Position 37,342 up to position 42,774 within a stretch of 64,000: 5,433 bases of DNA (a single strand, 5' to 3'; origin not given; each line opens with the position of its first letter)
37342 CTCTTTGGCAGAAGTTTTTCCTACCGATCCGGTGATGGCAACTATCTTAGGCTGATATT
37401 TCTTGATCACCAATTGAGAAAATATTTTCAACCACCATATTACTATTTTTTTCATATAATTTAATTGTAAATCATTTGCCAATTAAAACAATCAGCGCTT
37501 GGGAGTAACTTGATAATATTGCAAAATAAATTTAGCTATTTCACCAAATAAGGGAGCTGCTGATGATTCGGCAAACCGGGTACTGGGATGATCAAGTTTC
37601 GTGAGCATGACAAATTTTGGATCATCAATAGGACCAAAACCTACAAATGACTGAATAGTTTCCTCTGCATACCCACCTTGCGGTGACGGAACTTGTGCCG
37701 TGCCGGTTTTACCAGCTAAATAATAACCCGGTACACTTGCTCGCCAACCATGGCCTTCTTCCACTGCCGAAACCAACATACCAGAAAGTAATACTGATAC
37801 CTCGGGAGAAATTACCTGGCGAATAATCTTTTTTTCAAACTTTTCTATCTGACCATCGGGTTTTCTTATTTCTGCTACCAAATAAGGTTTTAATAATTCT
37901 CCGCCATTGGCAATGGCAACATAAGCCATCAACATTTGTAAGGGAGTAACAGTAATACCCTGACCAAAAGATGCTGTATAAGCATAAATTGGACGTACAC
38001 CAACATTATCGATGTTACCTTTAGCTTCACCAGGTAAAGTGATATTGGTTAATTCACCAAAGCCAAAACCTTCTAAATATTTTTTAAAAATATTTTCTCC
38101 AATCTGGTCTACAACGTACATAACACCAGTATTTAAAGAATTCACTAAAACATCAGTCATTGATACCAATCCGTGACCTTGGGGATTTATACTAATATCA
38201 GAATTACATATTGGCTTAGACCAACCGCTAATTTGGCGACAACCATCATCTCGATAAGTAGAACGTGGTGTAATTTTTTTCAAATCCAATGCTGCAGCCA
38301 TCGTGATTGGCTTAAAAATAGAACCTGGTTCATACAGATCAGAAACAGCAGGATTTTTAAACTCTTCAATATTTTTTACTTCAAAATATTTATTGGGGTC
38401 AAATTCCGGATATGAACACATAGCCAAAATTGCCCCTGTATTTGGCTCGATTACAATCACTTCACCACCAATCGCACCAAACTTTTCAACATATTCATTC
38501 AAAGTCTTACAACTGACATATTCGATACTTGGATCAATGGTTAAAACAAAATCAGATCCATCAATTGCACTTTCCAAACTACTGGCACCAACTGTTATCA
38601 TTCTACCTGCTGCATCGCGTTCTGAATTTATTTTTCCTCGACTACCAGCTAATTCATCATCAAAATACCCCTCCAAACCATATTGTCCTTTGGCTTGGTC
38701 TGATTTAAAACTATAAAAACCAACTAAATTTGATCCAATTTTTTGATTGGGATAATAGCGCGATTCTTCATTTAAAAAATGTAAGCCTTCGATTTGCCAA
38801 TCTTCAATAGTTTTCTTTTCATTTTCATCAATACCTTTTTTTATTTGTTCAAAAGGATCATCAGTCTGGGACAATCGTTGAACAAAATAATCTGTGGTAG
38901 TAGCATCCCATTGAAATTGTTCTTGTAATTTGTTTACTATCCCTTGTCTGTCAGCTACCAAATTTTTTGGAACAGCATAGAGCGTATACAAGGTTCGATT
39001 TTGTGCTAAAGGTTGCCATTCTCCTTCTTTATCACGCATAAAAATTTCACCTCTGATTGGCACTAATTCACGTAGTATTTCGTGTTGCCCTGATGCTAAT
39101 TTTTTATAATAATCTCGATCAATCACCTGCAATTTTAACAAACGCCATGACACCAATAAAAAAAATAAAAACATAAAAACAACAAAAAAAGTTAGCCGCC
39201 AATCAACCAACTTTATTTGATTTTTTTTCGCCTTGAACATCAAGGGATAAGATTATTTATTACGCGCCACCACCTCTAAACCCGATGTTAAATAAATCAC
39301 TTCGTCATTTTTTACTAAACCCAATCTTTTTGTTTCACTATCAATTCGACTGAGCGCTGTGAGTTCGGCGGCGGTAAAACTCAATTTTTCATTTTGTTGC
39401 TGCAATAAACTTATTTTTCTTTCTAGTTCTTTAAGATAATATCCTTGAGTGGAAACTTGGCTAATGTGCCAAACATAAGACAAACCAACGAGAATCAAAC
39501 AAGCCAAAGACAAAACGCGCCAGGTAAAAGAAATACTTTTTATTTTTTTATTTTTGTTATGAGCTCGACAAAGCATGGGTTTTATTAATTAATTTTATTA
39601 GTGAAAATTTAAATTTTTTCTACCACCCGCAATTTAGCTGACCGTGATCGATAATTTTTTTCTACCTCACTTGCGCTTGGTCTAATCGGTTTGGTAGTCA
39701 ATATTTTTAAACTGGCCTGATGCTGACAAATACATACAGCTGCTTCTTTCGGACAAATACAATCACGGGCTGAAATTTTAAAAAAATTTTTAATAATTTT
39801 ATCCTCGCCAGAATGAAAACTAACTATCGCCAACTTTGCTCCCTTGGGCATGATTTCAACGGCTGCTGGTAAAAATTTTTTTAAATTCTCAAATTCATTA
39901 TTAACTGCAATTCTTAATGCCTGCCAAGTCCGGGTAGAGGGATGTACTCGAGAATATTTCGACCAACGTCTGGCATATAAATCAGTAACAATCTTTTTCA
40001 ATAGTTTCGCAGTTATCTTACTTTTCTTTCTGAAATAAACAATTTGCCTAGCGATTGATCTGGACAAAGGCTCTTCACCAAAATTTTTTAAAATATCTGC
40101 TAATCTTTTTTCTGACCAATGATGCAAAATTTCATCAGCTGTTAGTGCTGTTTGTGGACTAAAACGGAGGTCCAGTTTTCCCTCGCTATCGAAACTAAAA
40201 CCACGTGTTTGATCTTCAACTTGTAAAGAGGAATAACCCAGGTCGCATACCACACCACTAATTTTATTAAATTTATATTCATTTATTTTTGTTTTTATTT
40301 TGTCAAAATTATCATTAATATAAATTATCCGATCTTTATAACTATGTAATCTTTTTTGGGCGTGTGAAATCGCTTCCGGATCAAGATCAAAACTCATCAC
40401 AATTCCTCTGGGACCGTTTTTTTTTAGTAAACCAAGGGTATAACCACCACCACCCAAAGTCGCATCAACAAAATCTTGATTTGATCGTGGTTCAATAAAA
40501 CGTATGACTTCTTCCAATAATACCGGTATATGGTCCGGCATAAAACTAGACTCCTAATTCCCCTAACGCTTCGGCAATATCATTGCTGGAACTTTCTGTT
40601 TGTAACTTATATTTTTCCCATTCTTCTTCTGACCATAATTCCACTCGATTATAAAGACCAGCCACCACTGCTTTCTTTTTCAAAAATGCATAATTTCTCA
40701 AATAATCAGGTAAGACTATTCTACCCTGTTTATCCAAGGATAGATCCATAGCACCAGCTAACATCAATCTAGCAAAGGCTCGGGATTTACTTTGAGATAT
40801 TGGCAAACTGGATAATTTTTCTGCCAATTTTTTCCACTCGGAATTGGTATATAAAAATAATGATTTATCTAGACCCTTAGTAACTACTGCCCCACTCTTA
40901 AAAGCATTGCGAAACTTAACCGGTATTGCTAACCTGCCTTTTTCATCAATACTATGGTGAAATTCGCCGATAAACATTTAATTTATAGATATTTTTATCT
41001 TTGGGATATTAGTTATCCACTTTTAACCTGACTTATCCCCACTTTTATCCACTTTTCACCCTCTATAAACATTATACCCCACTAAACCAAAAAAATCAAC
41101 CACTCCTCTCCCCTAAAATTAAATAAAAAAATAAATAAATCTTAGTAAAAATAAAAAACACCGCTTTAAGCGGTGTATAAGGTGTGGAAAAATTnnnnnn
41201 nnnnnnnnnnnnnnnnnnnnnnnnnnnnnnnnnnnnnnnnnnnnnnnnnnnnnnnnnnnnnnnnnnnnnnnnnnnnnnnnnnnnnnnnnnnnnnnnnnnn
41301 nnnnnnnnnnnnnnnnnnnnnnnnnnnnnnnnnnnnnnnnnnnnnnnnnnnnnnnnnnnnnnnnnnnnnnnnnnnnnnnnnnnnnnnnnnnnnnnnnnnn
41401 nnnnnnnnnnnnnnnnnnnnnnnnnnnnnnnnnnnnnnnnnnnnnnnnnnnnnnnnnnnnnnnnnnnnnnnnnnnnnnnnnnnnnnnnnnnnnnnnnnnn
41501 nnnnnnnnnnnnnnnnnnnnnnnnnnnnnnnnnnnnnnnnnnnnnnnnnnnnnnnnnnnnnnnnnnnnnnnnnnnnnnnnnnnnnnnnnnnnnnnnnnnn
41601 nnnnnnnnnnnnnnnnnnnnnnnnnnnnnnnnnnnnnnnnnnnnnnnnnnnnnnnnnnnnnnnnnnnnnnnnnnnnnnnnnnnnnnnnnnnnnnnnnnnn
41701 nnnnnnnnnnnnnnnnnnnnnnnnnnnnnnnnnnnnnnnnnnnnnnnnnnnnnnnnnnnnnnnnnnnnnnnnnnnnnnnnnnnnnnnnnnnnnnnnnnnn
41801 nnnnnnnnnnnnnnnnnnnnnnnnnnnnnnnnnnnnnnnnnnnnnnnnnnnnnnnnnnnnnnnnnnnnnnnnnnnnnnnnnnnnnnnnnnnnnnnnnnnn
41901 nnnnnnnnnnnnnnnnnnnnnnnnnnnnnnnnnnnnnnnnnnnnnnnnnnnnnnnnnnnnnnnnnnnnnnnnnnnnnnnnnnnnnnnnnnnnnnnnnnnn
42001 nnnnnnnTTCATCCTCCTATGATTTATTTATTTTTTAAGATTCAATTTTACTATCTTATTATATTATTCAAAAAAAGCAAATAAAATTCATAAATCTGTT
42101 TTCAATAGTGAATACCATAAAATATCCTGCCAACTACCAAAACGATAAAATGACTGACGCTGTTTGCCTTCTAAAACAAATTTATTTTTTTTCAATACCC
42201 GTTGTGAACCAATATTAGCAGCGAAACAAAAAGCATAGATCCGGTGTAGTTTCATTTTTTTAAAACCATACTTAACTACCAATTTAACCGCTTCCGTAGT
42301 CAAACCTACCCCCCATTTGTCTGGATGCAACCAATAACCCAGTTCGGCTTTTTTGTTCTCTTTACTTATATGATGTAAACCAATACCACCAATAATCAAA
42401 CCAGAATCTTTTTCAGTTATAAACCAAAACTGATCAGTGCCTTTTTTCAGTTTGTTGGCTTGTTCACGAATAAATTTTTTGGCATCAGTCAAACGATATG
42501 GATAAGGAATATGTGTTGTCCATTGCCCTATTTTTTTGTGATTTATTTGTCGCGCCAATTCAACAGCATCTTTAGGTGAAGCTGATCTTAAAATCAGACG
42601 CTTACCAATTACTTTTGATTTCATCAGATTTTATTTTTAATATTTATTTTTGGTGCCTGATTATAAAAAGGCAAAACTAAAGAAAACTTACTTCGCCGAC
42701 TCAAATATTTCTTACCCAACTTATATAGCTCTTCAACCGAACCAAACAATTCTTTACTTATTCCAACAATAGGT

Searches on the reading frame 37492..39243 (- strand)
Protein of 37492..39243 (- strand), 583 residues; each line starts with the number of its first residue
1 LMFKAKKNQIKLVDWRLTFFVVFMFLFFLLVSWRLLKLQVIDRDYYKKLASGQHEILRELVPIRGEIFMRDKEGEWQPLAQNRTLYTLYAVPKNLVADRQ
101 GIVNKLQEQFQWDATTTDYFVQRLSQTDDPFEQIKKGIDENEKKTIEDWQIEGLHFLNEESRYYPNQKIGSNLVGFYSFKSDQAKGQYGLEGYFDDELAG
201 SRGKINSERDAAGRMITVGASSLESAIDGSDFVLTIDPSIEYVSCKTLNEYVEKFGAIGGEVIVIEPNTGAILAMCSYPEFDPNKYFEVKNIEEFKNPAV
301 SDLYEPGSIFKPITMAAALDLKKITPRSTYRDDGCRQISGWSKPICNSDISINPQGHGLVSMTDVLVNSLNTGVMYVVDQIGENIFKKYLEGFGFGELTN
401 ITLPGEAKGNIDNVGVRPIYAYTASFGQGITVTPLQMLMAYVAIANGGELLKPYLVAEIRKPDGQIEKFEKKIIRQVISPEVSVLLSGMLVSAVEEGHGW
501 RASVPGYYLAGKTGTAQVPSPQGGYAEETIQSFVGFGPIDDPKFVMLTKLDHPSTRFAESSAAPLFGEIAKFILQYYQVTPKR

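Call 85: search_protein_families(library=pfam, proteins=[window:37492-39243:-], max_evalue=0.0001)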
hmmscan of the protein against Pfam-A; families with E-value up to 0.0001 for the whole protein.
window:37492-39243:- (583 aa): 2 families
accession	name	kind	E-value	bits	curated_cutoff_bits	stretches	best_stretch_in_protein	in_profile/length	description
PF00905.27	Transpeptidase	-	1.1e-67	228.8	22.1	1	262-570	3-298/299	Penicillin binding protein transpeptidase domain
PF03717.20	PBP_dimer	-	1.3e-15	58.8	24.4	1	61-217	3-177/180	Penicillin-binding Protein dimerisation domain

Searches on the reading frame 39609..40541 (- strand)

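Call 85: search_protein_families(library=pfam, proteins=[window:39609-40541:-], max_evalue=0.0001)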
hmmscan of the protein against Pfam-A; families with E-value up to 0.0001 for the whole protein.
window:39609-40541:- (310 aa): 1 family
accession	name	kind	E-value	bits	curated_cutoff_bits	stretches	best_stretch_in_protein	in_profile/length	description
PF01795.25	Methyltransf_5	-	8.3e-98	328.1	27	1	3-310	3-309/309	MraW methylase family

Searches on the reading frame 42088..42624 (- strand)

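Call 85: search_protein_families(library=pfam, proteins=[window:42088-42624:-], max_evalue=0.0001)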
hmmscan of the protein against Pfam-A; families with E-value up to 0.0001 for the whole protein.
window:42088-42624:- (178 aa): 3 families
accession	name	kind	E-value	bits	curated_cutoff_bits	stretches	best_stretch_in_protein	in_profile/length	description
PF13302.13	Acetyltransf_3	-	2e-32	113.2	25.4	1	9-149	1-137/138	Acetyltransferase (GNAT) domain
PF13420.13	Acetyltransf_4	-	1.6e-13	51.4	24.3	1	12-170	1-155/155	Acetyltransferase (GNAT) domain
PF00583.31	Acetyltransf_1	-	8.2e-11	42.7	20.7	1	52-147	21-114/116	Acetyltransferase (GNAT) family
